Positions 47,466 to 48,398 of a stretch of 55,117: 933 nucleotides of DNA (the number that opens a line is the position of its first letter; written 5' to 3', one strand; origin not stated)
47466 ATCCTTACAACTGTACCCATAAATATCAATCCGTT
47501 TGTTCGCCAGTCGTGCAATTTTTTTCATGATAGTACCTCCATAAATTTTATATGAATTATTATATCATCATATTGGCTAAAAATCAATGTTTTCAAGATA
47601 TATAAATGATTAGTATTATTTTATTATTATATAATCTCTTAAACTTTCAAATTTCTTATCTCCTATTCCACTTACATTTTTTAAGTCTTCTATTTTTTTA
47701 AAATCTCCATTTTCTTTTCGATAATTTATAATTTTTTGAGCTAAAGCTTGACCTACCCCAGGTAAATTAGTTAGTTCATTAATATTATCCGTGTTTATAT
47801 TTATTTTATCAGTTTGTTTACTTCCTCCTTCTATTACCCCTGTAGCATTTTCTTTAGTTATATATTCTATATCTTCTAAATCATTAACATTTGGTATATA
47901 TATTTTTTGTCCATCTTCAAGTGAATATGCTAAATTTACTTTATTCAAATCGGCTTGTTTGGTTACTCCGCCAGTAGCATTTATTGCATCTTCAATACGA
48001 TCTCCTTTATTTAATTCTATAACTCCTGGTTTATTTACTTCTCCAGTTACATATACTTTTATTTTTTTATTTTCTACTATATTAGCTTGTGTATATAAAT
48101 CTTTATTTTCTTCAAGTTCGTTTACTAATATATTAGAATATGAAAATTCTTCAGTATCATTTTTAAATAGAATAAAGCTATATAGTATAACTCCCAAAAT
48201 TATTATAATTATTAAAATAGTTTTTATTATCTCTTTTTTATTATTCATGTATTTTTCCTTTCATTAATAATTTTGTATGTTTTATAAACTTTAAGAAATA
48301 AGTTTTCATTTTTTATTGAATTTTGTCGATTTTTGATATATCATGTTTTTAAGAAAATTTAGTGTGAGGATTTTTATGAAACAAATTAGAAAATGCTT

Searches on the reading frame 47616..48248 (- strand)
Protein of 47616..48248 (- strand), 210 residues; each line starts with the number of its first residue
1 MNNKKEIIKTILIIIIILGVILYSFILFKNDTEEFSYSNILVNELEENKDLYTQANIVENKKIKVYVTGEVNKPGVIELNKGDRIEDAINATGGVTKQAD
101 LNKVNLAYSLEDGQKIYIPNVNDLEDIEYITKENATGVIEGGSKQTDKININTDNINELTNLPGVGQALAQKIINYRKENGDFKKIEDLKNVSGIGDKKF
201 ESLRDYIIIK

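Call 14: search_protein_families(library=pfam, proteins=[window:47616-48248:-], max_evalue=0.01)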
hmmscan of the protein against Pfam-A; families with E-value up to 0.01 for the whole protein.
window:47616-48248:- (210 aa): 9 families
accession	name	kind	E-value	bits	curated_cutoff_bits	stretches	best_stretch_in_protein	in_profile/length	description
PF12836.13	HHH_3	-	1.6e-22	79.8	27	1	146-207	3-64/65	Helix-hairpin-helix motif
PF10531.15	SLBB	-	7.2e-14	51.8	27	1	64-118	1-54/55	SLBB domain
PF00633.29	HHH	-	1.5e-10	40.8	24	1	150-176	4-30/30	Helix-hairpin-helix motif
PF22461.2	SLBB_2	-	2.2e-10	40.9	27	1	64-107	2-47/79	SLBB domain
PF14520.12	HHH_5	-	9e-08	32.9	27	1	122-175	2-53/57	Helix-hairpin-helix domain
PF06514.17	PsbU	-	2.5e-05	24.6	24.5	1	144-206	10-68/93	Photosystem II 12 kDa extrinsic protein (PsbU)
PF14579.12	HHH_6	-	9.9e-05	22.9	25.6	1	159-203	27-74/90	Helix-hairpin-helix motif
PF12826.13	HHH_2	-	0.0019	18.7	27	0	151-178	29-56/64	Helix-hairpin-helix motif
PF14716.13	HHH_8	-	0.0034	18.2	30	0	156-176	47-67/73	Helix-hairpin-helix domain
